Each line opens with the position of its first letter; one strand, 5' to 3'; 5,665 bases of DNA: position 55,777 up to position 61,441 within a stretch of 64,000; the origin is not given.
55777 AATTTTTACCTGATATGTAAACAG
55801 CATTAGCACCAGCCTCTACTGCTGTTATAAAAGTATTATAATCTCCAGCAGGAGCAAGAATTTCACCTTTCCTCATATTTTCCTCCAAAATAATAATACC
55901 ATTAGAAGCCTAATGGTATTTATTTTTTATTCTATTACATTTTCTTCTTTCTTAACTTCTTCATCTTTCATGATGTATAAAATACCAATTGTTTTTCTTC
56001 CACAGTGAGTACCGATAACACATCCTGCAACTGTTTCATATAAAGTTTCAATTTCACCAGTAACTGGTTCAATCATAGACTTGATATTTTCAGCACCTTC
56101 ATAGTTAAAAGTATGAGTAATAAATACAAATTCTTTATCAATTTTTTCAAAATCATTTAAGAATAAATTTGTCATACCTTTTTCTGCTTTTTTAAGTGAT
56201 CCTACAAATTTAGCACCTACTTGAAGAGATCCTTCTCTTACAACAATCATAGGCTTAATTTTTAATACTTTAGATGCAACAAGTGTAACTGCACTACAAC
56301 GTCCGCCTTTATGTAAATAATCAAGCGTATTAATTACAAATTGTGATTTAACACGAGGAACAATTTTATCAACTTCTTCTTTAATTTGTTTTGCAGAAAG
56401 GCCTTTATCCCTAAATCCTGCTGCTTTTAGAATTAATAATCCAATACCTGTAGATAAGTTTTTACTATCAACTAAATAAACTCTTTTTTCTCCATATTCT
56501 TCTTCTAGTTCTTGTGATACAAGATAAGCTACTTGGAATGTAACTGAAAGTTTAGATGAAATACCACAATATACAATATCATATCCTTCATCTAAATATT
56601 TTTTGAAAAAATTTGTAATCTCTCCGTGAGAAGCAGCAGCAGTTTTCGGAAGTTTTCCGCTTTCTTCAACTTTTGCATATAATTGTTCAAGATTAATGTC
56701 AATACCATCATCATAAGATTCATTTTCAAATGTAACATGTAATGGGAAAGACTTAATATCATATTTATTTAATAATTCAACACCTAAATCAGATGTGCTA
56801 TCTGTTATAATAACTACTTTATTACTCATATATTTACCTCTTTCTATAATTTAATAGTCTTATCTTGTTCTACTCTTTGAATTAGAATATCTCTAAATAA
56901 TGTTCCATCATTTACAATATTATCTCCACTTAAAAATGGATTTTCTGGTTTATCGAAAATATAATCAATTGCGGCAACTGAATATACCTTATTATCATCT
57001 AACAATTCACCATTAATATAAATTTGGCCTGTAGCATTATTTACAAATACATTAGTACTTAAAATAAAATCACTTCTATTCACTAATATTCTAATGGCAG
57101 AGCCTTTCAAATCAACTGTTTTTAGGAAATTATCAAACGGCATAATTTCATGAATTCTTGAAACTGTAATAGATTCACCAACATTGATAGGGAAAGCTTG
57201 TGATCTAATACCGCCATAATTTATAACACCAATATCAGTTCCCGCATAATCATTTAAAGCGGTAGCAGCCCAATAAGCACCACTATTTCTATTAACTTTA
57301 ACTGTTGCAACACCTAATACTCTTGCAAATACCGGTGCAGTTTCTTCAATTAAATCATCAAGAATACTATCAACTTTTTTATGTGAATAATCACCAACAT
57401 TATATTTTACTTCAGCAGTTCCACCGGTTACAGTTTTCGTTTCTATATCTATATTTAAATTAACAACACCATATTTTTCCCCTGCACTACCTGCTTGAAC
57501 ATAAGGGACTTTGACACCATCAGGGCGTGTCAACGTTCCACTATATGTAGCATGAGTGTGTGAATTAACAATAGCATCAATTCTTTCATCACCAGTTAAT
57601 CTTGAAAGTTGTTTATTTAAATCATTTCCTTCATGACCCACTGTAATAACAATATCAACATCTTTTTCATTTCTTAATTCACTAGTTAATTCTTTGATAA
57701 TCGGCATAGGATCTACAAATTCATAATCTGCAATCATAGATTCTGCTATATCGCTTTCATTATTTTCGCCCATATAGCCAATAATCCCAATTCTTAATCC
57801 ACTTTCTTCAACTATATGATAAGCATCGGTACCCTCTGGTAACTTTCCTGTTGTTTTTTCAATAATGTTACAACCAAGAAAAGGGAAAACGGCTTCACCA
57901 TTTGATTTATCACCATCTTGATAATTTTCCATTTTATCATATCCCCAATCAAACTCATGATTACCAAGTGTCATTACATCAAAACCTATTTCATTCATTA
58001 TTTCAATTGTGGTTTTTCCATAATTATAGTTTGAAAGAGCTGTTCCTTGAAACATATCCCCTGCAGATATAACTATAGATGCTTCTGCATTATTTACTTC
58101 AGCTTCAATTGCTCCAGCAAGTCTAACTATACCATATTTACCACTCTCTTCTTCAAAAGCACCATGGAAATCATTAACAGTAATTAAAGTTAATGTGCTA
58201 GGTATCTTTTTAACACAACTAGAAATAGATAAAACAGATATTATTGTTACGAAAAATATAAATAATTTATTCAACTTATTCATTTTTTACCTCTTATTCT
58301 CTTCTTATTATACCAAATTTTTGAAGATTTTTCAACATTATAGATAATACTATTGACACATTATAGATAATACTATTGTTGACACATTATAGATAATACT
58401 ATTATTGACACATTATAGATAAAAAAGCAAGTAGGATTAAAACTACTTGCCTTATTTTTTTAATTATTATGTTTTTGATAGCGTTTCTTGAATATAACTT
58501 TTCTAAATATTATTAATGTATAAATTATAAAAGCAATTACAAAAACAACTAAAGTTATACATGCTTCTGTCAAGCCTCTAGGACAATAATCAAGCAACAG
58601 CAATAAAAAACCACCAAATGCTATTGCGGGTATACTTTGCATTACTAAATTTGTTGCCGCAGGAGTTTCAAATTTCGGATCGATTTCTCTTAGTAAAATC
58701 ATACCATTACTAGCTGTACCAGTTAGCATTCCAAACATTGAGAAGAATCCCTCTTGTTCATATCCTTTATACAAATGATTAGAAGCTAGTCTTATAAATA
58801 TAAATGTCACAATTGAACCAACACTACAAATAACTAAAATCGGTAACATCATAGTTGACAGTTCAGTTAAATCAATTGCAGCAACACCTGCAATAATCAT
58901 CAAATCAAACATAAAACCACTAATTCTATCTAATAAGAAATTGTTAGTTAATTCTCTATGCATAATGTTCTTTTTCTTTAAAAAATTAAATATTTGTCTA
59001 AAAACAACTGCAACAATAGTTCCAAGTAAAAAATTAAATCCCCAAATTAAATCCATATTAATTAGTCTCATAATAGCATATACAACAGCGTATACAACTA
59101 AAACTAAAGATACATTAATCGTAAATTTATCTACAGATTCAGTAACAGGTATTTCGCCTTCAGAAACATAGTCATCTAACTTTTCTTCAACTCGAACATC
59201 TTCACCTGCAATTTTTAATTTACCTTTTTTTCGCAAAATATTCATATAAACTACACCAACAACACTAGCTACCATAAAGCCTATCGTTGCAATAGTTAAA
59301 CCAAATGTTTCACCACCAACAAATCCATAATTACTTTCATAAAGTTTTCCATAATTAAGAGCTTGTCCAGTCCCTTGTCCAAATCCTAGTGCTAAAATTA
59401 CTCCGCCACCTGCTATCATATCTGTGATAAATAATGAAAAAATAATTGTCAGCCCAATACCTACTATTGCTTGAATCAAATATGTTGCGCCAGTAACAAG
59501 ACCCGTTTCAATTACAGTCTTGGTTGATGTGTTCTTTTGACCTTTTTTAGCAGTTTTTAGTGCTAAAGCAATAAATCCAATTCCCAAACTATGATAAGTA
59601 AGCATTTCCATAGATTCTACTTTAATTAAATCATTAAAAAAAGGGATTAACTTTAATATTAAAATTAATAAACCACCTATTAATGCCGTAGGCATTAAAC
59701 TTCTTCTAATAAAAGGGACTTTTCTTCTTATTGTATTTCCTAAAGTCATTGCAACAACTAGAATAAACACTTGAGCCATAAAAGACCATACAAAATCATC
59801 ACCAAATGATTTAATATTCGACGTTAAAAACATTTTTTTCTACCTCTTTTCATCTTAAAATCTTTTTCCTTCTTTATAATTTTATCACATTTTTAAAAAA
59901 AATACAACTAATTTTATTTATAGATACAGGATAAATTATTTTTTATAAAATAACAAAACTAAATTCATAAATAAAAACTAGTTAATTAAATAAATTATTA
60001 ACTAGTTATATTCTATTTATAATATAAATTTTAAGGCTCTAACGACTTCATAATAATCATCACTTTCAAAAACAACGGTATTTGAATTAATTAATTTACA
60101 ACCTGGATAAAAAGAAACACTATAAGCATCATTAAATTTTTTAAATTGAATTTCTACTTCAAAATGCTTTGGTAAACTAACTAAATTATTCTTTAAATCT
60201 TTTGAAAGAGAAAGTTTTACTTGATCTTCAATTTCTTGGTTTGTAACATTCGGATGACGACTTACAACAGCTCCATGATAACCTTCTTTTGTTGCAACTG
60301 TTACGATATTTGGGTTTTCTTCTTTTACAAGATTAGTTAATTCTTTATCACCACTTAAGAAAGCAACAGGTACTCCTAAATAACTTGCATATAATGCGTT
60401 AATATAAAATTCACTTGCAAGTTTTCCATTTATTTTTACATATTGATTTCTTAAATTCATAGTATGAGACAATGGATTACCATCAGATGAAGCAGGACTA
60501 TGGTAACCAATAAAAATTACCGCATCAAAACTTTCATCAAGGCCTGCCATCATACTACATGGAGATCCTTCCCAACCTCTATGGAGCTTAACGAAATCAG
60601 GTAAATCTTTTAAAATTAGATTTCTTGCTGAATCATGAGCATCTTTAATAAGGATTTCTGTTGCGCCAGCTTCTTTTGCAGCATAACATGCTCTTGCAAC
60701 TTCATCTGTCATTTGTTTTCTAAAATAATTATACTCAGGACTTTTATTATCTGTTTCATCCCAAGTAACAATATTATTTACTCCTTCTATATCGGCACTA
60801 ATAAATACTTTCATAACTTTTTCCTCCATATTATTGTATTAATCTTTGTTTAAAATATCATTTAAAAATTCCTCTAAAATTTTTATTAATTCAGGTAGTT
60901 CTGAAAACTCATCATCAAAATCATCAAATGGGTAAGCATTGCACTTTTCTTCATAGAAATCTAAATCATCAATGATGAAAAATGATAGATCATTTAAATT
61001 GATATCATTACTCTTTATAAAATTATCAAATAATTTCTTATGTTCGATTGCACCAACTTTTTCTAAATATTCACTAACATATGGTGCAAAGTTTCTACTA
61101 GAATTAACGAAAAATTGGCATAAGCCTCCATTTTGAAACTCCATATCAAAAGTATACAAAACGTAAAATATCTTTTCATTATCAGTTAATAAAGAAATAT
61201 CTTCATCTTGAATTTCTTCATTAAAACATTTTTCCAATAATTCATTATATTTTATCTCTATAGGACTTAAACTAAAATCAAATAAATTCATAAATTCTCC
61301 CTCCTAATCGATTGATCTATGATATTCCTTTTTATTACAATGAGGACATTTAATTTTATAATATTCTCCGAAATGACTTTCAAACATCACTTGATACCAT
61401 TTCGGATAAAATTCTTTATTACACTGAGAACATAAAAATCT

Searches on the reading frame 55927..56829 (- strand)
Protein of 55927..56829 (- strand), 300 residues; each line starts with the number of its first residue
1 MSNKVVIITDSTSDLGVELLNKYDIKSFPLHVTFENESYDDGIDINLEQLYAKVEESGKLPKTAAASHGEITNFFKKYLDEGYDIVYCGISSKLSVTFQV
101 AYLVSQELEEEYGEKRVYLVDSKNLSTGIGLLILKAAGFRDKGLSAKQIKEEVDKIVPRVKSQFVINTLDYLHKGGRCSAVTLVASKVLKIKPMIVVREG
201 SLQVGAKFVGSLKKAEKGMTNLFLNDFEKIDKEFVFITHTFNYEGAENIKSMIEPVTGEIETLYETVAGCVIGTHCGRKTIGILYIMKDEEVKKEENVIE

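Call 96: search_protein_families(library=pfam, proteins=[window:55927-56829:-], max_evalue=0.00001)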
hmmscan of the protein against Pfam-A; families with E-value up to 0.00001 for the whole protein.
window:55927-56829:- (300 aa): 1 family
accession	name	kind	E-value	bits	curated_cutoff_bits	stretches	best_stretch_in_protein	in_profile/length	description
PF02645.21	DegV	-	2.2e-70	237.6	27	1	4-287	1-279/280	Uncharacterised protein, DegV family COG1307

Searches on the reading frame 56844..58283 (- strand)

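Call 96: search_protein_families(library=pfam, proteins=[window:56844-58283:-], max_evalue=0.00001)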
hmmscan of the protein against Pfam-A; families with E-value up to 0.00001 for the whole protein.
window:56844-58283:- (479 aa): 3 families
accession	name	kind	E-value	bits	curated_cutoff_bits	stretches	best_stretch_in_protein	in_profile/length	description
PF02872.23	5_nucleotid_C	-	7.7e-14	52.5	23.6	1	338-445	27-149/158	5'-nucleotidase, C-terminal domain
PF00149.33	Metallophos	-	2.8e-11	44.6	21.5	1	34-245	4-190/191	Calcineurin-like phosphoesterase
PF09587.15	PGA_cap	-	7.2e-06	26.1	27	0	63-245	43-232/255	Bacterial capsule synthesis protein PGA_cap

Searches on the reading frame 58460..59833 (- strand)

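Call 96: search_protein_families(library=pfam, proteins=[window:58460-59833:-], max_evalue=0.00001)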
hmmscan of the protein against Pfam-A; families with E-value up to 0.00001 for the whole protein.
window:58460-59833:- (457 aa): 1 family
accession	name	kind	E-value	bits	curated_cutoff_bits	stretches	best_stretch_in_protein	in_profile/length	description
PF03616.19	Glt_symporter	-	2.9e-15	56.3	26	1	20-348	7-324/368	Sodium/glutamate symporter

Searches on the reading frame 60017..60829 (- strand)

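Call 96: search_protein_families(library=pfam, proteins=[window:60017-60829:-], max_evalue=0.00001)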
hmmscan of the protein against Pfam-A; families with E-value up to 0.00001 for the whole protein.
window:60017-60829:- (270 aa): 1 family
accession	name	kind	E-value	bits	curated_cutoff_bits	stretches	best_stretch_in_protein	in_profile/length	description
PF04951.18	Peptidase_M55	-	3.3e-88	296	25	1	6-267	1-263/264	D-aminopeptidase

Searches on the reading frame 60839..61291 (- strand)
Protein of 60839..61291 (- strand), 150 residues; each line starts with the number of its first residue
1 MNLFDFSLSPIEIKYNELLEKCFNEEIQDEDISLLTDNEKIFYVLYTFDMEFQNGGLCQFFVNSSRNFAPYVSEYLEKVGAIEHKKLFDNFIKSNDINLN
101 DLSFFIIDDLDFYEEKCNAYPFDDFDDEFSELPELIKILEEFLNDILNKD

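Call 96: search_protein_families(library=pfam, proteins=[window:60839-61291:-], max_evalue=0.00001)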
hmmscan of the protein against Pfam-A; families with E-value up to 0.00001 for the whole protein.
window:60839-61291:- (150 aa): 1 family
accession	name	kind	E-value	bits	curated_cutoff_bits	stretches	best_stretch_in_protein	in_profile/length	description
PF14300.12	DMP19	-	2.5e-18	67.2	25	1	35-143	3-109/112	DMP19-like protein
